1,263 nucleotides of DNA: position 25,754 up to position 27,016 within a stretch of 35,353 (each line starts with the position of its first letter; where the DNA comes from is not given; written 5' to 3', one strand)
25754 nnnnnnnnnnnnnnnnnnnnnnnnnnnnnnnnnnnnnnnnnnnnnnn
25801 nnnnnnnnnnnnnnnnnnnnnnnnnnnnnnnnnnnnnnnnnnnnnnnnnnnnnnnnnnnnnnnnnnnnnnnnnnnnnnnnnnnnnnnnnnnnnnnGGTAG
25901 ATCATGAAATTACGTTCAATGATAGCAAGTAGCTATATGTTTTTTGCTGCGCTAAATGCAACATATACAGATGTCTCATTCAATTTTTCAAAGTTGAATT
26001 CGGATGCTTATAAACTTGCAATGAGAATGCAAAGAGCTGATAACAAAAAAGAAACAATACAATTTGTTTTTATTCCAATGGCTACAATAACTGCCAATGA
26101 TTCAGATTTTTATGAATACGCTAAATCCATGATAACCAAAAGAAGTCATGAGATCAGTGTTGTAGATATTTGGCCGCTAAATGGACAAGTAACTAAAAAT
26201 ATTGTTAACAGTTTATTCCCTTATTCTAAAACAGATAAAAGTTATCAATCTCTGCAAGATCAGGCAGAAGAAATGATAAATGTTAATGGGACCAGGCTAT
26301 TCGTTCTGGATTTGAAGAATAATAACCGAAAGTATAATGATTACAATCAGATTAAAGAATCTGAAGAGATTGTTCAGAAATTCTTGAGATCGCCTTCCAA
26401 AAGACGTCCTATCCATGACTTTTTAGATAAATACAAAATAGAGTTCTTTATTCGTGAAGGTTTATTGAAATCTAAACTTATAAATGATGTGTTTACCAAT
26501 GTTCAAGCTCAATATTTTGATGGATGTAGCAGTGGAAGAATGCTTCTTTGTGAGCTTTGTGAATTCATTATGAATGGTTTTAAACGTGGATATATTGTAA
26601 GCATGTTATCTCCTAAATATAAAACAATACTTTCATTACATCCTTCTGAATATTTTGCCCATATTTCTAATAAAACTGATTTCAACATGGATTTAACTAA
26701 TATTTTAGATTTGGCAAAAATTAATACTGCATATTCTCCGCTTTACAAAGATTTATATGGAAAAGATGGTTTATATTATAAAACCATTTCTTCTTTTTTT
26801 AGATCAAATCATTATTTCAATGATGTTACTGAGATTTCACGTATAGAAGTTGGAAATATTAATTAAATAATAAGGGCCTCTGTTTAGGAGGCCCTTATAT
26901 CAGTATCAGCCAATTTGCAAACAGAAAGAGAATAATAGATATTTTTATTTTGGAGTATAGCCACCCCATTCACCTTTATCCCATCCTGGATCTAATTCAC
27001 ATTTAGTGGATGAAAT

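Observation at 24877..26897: Self-contained moron encoding a DapF-like epimerase, inserted antisense into the head-gene operon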

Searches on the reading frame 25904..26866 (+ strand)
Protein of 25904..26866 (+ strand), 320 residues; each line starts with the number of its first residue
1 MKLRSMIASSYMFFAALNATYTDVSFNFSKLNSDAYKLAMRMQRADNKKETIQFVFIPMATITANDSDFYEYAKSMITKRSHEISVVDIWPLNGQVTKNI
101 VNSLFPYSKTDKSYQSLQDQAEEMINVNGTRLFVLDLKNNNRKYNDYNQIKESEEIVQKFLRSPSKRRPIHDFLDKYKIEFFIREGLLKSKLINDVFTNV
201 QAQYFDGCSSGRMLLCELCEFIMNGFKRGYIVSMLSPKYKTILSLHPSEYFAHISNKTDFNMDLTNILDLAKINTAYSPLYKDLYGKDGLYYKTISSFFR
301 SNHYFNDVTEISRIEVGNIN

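Call 3: search_protein_families(library=pfam, proteins=[window:25904-26866:+], max_evalue=1)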
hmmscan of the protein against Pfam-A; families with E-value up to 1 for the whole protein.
window:25904-26866:+ (320 aa): 0 families

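Call 4: search_protein_families(library=ncbifam, proteins=[window:25904-26866:+], max_evalue=1)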
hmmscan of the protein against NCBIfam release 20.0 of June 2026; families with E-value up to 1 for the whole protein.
window:25904-26866:+ (320 aa): 0 families

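Call 9: search_protein_families(library=phrogs, proteins=[window:25904-26866:+], max_evalue=0.001)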
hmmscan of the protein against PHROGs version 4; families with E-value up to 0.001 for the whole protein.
window:25904-26866:+ (320 aa): 0 families

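Call 16: find_homologous_proteins(query=window:25904-26866:+, max_evalue=0.01)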
Query window:25904-26866:+ (320 aa): 3 proteins with E <= 0.01 among 547 candidates.
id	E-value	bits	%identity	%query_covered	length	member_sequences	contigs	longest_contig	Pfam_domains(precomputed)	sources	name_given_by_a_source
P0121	1.3e-208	709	100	100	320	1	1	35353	-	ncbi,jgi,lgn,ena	jgi:hypothetical protein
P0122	1.9e-35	141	31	95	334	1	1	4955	-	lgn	-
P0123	1.2e-33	135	30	92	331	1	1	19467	-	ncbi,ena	-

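Call 18: find_encoding_contigs(protein=P0122, flank=10000, max_places=4)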
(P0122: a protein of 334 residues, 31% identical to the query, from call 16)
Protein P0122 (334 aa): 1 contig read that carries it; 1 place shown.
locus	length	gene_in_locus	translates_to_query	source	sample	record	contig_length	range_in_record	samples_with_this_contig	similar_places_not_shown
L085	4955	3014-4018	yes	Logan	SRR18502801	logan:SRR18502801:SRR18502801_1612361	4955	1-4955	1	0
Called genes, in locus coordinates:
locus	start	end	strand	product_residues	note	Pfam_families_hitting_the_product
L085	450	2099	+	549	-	PF03553:Na_H_antiporter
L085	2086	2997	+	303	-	PF01678:DAP_epimerase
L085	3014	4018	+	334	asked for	-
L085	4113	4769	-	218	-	-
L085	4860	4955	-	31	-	?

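Call 19: find_encoding_contigs(protein=P0123, flank=10000, max_places=4)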
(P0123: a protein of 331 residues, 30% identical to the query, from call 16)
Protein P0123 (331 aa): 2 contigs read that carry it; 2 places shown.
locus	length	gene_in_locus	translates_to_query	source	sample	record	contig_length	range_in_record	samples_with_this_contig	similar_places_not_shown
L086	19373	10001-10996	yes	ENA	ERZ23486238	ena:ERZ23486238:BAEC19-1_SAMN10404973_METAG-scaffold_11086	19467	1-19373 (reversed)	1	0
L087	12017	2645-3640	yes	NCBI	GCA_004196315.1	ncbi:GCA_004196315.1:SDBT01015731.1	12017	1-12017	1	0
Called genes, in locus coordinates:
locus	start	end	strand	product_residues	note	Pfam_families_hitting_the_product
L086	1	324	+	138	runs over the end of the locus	?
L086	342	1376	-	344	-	-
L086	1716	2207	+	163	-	PF04430:DUF498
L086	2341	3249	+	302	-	-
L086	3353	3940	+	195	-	PF00805:Pentapeptide (weak), PF13576:Pentapeptide_3, PF13599:Pentapeptide_4, PF23894:LD_SV2 (weak), PF13599:Pentapeptide_4, PF00805:Pentapeptide (weak)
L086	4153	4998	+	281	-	PF05830:NodZ (weak)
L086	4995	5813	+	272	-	-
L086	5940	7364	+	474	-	-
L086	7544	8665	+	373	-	PF00753:Lactamase_B (faint), PF13483:Lactamase_B_3, PF12706:Lactamase_B_2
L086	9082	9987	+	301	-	PF01678:DAP_epimerase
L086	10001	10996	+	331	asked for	-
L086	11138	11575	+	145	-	-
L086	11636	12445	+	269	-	-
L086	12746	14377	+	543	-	PF02239:Cytochrom_D1 (faint), PF25174:Beta-prop_THOC3 (faint), PF23414:Beta-prop_EML_2 (faint), PF24814:WD40_Prp19 (faint), PF07676:PD40 (faint), PF25175:Beta-prop_WDR5 (weak)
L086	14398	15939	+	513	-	PF02897:Peptidase_S9_N (faint), PF00400:WD40 (faint), PF07676:PD40 (faint), PF25175:Beta-prop_WDR5 (weak), PF26550:Tricorn_2nd (weak), PF23381:Beta-prop_IFT122_1st (weak), PF25174:Beta-prop_THOC3, PF23381:Beta-prop_IFT122_1st (weak), +5 more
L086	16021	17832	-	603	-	PF00488:MutS_V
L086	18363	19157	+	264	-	PF06790:UPF0259, PF25231:DUF7847 (weak)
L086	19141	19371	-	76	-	?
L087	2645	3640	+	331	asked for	-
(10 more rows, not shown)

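Call 21: search_solved_structures(query=window:25904-26866:+, max_evalue=10, show_alignments=2)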
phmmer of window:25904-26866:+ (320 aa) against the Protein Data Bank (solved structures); distinct sequences matched with E-value up to 10: 0.

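Call 34: predict_structure(alignment_id=A1)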
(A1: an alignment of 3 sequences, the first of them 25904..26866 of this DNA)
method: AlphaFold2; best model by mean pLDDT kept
length: 320 residues; sequences in the alignment: 3
mean_pLDDT: 47.2   pTM: 0.45
mean pLDDT of the five models: 47.2, 46.9, 46.8, 46.6, 44.3
residues with pLDDT >= 90: 0; 70-90: 41; 50-70: 71; < 50: 208
segments of 3 or more residues with pLDDT < 50: 1-18, 26-38, 52-94, 126-130, 199-221, 223-320
pLDDT, mean of each block of 10 residues (from residue 1): 30 39 47 43 60 35 28 31 33 54 73 61 49 56 64 74 78 69 58 54 44 45 44 44 47 43 32 30 38 40 36 31
secondary structure, 60 per line:
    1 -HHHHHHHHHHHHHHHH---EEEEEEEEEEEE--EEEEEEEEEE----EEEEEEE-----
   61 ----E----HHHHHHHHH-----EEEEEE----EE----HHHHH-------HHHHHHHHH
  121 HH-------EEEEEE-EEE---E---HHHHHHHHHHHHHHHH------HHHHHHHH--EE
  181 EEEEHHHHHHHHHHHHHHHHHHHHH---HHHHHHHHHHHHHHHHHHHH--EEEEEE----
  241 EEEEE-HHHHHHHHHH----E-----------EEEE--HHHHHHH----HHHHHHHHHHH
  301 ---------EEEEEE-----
elements in order: H2-17 E21-32 E35-44 E49-55 H70-78 E84-89 H100-104 H112-122 E130-135 E137-139 H147-162 H169-176 E179-184 H185-205 H209-228 E231-236 E241-245 H247-256 E273-276 H279-285 H290-300 E310-315
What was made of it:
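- Tried and rejected: The first AlphaFold model, built from 3 sequences, was unusable (pLDDT 47, call 34).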

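Call 35: find_related_loci(query=A1, collection=genome_contigs, flank=6000)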
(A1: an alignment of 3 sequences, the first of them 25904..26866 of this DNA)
Query A1 (320 aa) in genome_contigs; peptide patterns used: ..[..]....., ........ (x = any residue, [..] = any of these).
29 stretches matched a pattern; 1 encode a relative of the query (tblastn E <= 1e-3); 1 distinct loci.
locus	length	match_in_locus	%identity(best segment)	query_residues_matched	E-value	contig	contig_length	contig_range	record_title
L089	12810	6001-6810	31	46-317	5e-39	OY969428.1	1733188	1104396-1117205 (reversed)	MAG: uncultured bacterium isolate MFD04492.bin.1.142 genome assembly, chromosome: 1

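Call 36: search_protein_representatives(alignment_id=A1)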
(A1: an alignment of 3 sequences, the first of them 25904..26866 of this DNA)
Query: 3 sequences, 332 profile positions. Proteins with E-value up to 0.001 (for the whole library): 146; up to 1e-10: 92; up to 1e-30: 29. The best 146 are listed.
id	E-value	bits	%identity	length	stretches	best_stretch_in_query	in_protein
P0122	2.7e-166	569.7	-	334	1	1-332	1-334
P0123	6.5e-165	565.2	-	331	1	1-330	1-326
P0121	2.8e-146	503.9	-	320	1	6-327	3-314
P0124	7.9e-52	193.5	-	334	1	9-327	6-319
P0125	4.7e-49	184.3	-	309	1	22-327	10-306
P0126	3.1e-47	178.4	-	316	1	47-327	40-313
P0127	1.8e-45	172.6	-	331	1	52-326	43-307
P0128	7.3e-45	170.5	-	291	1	57-327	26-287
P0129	3.6e-44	168.3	-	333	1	5-321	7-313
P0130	4.5e-44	168.0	-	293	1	52-327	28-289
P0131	4.2e-42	161.5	-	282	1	78-327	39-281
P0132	3.8e-41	158.3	-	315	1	86-327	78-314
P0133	4.6e-41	158.1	-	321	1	52-326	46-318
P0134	1.3e-40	156.6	-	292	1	73-327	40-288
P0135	2.5e-39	152.4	-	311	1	40-327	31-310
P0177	2.0e-16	77.1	-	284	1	87-321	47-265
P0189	1.4e-14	71.0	-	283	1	75-327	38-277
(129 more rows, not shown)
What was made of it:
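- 25904..26866 (+): ORF2, 320 aa, the conserved partner of this DapF clade. It has no known family or fold and a weakly hydrophobic, signal- or anchor-like N-terminus. Family-invariant residues: D88, D136, Y144, E185, G186, K189, C216, E220, K227, Y281. It starts 8 nt after gene 1, with AAGG 7 nt upstream of its ATG. 146 representative clusters (call 36).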

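Call 39: search_protein_families(library=pfam, alignment_id=A2, max_evalue=0.1)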
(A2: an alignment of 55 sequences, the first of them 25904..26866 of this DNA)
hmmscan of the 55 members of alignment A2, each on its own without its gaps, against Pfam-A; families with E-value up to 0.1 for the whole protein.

A. member 1, window:25904-26866:+ (320 aa): 0 families

B. families by the number of members that match (of 55 scanned): 23 families
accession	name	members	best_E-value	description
PF23538.1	Teneurin_ABD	1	0.0016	Teneurin antibiotic-binding-like domain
PF16707.10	CagS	1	0.0041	Cag pathogenicity island protein S of Helicobacter pylori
PF19172.5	DUF5854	1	0.0056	Family of unknown function (DUF5854)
PF16581.11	HIGH_NTase1_ass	1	0.0091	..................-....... C-terminal region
PF24706.1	DUF7669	1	0.0095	Domain of unknown function (DUF7669)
PF18360.6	hnRNP_Q_AcD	1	0.011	Heterogeneous nuclear ribonucleoprotein Q acidic domain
PF19468.4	DUF6005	1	0.021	Family of unknown function (DUF6005)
PF04057.18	Rep-A_N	1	0.033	Replication factor-A protein 1, N-terminal domain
PF21580.3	SelB_WHD3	1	0.035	Elongation factor SelB, third winged-helix domain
PF02297.22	COX6B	1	0.038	Cytochrome oxidase c subunit VIb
PF17163.9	DUF5125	1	0.038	Domain of unknown function (DUF5125)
PF25572.1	TPR_ZSWIM8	1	0.039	ZSWIM8, TPR repeats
PF00523.23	Fusion_gly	1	0.042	Fusion glycoprotein F0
PF05388.16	Carbpep_Y_N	1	0.044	Carboxypeptidase Y pro-peptide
PF19226.5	DisA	1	0.049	DisA glycoprotein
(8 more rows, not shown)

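Call 41: find_homologous_proteins(query=A2, max_evalue=0.001)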
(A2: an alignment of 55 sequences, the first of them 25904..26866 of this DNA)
Query A2 (55 sequences) (320 aa, profile of the alignment): 4 proteins with E <= 0.001 among 3362 candidates.
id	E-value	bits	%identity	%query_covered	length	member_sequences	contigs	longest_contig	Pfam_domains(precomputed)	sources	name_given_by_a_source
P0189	3.2e-77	278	22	92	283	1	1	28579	-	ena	-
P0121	3.3e-72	262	100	100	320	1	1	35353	-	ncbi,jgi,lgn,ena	jgi:hypothetical protein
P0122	6.6e-72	261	31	95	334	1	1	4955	-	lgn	-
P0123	7.8e-72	260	30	92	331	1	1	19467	-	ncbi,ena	-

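Call 42: find_encoding_contigs(protein=P0189, flank=6000, max_places=3)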
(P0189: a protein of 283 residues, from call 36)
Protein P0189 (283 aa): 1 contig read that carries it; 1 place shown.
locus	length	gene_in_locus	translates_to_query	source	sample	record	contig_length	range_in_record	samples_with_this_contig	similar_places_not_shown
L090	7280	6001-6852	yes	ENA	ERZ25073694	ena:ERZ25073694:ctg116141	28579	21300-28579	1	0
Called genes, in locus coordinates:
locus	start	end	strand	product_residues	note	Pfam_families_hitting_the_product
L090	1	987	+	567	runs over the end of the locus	-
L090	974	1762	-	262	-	-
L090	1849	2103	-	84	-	-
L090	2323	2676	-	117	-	-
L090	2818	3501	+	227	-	PF02517:Rce1-like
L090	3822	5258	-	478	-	PF00324:AA_permease, PF13520:AA_permease_2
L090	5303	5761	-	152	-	PF01316:Arg_repressor, PF02863:Arg_repressor_C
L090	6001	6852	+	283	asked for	-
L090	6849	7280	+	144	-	?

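Call 43: find_encoding_contigs(protein=P0124, flank=6000, max_places=3)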
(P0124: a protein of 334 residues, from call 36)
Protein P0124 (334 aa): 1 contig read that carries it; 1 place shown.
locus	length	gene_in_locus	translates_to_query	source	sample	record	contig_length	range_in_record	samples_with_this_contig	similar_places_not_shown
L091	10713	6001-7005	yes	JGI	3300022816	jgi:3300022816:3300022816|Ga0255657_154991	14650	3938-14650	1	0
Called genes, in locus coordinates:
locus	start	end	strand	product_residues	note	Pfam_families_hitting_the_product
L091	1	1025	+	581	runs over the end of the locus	-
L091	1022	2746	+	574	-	-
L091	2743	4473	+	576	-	-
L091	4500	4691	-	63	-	-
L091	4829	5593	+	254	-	PF00497:SBP_bac_3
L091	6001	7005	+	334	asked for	-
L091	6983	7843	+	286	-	PF01678:DAP_epimerase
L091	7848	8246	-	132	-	PF07681:DoxX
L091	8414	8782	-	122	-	-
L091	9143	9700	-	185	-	-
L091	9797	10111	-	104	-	PF01551:Peptidase_M23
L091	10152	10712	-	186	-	?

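Call 44: find_encoding_contigs(protein=P0125, flank=6000, max_places=3)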
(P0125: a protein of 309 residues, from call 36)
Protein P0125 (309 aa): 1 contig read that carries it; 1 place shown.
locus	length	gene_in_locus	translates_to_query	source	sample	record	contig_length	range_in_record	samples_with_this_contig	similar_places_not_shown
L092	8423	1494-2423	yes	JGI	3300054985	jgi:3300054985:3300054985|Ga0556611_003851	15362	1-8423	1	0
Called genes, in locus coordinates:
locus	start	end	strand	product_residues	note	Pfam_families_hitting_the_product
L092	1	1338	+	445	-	?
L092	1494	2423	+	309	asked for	-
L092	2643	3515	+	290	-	PF01678:DAP_epimerase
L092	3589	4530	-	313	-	-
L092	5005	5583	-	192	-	-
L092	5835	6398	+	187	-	PF03729:DUF308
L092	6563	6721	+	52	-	-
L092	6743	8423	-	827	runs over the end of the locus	PF02190:LON_substr_bdg, PF00004:AAA, PF07724:AAA_2 (weak), PF07728:AAA_5, PF13541:ChlI (faint), PF22667:Lon_lid, PF05362:Lon_C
